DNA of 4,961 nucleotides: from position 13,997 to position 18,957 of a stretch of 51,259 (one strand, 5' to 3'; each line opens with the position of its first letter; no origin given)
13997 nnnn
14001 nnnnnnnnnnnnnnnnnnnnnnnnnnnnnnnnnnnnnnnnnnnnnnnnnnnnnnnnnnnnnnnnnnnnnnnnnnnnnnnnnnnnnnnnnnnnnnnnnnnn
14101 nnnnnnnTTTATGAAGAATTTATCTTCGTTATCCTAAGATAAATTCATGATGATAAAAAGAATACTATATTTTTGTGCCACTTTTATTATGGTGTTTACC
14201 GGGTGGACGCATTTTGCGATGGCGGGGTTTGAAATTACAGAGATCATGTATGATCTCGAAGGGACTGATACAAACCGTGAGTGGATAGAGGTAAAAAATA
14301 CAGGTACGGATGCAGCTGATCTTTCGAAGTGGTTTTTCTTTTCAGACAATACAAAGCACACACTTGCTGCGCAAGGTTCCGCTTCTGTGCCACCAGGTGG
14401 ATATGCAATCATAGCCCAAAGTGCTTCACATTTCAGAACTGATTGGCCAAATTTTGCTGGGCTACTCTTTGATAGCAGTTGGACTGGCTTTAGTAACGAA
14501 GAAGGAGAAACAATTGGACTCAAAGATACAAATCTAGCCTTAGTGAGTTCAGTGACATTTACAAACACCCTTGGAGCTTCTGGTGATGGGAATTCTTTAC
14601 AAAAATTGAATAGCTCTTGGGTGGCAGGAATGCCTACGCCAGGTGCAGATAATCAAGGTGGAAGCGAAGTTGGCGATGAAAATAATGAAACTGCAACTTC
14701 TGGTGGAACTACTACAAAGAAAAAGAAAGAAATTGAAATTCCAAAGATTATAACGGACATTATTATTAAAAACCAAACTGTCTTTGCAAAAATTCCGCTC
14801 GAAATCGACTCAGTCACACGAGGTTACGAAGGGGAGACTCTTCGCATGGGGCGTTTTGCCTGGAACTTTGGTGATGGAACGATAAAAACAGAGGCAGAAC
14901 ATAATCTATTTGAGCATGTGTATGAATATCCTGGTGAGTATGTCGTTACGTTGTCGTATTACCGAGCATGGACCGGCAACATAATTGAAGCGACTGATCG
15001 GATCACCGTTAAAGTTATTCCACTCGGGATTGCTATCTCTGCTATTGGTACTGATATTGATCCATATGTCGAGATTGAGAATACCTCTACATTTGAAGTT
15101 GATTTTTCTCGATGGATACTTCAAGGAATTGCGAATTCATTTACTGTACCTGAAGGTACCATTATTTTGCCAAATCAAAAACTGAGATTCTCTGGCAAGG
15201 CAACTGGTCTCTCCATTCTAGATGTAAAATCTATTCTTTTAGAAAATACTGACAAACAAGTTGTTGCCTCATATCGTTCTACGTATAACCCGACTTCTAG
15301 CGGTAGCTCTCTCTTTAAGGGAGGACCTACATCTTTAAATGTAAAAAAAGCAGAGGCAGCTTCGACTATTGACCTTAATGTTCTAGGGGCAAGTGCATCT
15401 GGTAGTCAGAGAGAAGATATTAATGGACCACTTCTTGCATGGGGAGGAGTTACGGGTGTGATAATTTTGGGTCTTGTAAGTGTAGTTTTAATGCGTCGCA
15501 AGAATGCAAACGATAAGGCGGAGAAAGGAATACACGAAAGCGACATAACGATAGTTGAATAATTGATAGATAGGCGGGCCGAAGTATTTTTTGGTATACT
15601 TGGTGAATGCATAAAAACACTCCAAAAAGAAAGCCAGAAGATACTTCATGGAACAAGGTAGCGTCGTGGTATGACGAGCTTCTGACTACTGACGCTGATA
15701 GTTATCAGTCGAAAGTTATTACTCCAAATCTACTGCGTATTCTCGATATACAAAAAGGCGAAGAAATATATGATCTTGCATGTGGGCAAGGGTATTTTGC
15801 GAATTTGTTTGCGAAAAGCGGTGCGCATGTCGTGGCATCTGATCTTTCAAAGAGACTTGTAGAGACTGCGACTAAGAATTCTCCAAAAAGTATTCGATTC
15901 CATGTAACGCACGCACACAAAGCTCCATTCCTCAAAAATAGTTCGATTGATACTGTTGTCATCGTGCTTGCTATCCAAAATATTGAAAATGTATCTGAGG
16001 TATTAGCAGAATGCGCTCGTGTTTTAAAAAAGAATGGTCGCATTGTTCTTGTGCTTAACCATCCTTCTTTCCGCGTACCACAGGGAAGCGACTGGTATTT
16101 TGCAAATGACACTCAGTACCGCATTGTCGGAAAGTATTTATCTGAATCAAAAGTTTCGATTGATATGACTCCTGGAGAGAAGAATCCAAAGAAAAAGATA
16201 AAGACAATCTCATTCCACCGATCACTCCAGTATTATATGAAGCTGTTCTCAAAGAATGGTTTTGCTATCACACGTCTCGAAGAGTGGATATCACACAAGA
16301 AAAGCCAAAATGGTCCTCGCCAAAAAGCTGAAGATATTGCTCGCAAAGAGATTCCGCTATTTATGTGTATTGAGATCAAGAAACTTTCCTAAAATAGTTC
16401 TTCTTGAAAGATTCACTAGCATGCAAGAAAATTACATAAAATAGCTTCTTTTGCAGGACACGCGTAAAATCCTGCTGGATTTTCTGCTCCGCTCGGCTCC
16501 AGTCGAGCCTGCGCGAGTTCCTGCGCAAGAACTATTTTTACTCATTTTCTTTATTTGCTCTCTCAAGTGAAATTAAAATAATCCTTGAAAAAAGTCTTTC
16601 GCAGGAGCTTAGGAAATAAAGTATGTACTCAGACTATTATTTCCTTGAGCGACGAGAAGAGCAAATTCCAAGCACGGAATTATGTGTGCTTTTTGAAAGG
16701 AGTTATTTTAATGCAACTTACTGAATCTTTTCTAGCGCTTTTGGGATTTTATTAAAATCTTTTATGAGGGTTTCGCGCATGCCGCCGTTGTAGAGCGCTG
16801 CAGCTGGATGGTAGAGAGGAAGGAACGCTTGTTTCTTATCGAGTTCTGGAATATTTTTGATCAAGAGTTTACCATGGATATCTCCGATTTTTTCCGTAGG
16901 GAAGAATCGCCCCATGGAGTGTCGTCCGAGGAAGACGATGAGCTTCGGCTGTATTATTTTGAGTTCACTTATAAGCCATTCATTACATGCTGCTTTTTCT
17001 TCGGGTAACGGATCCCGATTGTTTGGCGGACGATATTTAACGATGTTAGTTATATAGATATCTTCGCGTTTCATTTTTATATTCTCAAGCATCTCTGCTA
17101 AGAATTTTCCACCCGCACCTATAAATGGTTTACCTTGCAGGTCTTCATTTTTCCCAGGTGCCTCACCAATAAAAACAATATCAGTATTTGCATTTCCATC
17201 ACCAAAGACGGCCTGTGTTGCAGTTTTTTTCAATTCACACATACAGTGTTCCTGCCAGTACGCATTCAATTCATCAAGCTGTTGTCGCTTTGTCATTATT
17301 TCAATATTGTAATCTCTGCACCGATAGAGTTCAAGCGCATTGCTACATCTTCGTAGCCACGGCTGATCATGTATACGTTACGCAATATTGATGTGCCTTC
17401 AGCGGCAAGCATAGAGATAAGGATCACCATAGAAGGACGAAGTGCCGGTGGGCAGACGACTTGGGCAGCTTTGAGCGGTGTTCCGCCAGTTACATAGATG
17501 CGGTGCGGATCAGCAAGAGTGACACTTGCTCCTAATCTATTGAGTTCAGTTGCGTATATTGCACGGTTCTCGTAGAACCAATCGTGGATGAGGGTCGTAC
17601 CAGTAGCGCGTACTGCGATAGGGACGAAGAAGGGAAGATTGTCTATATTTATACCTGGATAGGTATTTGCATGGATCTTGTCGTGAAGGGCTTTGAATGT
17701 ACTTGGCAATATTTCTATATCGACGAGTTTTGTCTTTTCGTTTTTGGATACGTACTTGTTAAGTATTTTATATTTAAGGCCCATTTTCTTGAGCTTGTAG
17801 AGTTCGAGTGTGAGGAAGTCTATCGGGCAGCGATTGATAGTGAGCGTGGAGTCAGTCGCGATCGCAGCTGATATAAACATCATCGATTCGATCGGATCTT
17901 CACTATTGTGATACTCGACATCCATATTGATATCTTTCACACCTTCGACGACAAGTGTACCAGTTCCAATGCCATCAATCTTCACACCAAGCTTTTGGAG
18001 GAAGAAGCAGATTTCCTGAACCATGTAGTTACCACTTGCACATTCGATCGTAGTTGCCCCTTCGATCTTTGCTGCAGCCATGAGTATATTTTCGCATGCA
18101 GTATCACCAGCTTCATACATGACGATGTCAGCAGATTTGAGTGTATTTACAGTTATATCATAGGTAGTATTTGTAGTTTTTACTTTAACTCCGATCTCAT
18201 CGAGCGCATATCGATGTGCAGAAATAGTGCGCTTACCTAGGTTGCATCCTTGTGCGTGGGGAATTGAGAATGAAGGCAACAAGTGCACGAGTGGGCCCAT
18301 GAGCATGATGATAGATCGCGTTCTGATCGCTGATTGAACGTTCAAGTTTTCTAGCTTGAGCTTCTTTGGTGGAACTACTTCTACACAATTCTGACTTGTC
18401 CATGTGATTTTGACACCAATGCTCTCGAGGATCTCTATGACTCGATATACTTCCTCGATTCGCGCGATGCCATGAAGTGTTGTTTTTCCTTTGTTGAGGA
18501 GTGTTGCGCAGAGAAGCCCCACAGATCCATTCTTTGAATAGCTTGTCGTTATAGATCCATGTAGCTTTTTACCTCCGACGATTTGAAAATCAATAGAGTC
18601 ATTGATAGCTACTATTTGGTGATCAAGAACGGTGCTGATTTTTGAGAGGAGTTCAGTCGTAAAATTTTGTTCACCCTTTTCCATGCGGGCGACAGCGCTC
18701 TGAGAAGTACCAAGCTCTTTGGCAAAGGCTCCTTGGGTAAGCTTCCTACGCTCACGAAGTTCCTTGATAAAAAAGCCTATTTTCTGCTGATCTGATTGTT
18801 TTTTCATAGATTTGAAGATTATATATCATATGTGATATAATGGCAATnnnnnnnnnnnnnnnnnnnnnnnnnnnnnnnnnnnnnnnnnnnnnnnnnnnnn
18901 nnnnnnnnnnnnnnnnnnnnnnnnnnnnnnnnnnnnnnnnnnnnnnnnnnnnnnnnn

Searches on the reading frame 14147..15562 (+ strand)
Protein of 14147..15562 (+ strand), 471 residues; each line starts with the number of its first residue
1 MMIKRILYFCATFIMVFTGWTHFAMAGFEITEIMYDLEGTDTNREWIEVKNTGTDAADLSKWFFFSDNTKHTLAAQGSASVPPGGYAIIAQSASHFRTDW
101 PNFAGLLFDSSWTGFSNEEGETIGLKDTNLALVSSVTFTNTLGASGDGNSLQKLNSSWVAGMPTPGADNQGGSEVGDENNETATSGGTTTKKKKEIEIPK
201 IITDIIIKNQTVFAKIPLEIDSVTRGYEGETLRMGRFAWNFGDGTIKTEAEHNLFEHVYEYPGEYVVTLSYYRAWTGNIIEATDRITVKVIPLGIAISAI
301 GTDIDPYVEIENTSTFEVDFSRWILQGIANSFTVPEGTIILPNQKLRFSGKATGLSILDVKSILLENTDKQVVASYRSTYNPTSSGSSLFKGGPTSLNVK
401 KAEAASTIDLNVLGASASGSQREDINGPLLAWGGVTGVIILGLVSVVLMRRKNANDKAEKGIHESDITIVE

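Call 11: search_protein_families(library=pfam, proteins=[window:14147-15562:+], max_evalue=0.001)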
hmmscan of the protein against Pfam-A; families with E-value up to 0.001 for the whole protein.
window:14147-15562:+ (471 aa): 3 families
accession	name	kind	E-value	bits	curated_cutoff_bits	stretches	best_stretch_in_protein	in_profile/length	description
PF00932.25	LTD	-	1.1e-20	74.5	34.3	2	29-138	9-107/109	Lamin Tail Domain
PF18911.6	PKD_4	-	1.3e-07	32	27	1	234-271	34-68/85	PKD domain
PF00801.26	PKD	-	1.7e-06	28.3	23.5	1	237-269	32-63/80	PKD domain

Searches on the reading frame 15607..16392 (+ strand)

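Call 11: search_protein_families(library=pfam, proteins=[window:15607-16392:+], max_evalue=0.001)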
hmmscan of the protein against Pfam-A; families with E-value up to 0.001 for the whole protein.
window:15607-16392:+ (261 aa): 9 families
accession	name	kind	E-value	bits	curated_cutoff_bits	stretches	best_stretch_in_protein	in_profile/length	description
PF08241.18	Methyltransf_11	-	7.1e-20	71.9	21.2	1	56-148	2-95/95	Methyltransferase domain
PF13649.12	Methyltransf_25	-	3.4e-16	60.2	27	1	54-144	1-97/97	Methyltransferase domain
PF13847.12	Methyltransf_31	-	6.4e-14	52.3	27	1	49-148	2-109/145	Methyltransferase domain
PF08242.18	Methyltransf_12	-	4.2e-11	43.9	30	1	56-146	2-98/98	Methyltransferase domain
PF13489.12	Methyltransf_23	-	7.4e-11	42.5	27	1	33-164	4-133/164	Methyltransferase domain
PF01209.24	Ubie_methyltran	-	2.3e-10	40.6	20.1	1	16-158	14-160/233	ubiE/COQ5 methyltransferase family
PF05175.20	MTS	-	7.1e-07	29.5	23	1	42-152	23-142/170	Methyltransferase small domain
PF20922.3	Anamorsin_N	-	0.00058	20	27.1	1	109-148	47-87/163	Anamorsin, N-terminal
PF02353.26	CMAS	-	0.00097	19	27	0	41-148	53-164/273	Mycolic acid cyclopropane synthetase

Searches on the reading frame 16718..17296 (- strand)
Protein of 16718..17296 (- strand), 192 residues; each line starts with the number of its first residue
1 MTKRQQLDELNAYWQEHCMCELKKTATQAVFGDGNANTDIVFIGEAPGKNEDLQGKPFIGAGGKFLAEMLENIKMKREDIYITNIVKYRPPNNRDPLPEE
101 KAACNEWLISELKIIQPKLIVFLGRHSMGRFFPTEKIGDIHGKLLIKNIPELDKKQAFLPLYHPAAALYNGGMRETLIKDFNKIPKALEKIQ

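Call 86: search_protein_families(library=pfam, proteins=[window:16718-17296:-], max_evalue=0.001)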
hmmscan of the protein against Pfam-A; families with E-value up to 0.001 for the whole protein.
window:16718-17296:- (192 aa): 1 family
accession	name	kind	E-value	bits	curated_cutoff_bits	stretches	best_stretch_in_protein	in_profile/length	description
PF03167.25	UDG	-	3.7e-34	118.3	24.3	1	31-181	1-136/141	Uracil DNA glycosylase superfamily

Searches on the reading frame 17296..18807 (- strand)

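Call 11: search_protein_families(library=pfam, proteins=[window:17296-18807:-], max_evalue=0.001)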
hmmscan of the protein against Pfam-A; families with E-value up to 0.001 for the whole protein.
window:17296-18807:- (503 aa): 6 families
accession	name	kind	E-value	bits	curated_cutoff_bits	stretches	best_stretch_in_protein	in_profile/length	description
PF00275.25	EPSP_synthase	-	4e-40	138.3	22.8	1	78-488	3-413/417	EPSP synthase (3-phosphoshikimate 1-carboxyvinyltransferase)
PF01381.28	HTH_3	-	1.7e-12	47.6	23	1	14-62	1-49/55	Helix-turn-helix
PF13560.12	HTH_31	-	6.7e-09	36.4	27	1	11-56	3-49/64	Helix-turn-helix domain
PF13744.12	HTH_37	-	0.00025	21.2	27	1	10-48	19-57/80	Helix-turn-helix domain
PF13443.12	HTH_26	-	0.00058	20.5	22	0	14-65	2-54/63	Cro/C1-type HTH DNA-binding domain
PF12844.13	HTH_19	-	0.00091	19.5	30.2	0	13-50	3-40/64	Helix-turn-helix domain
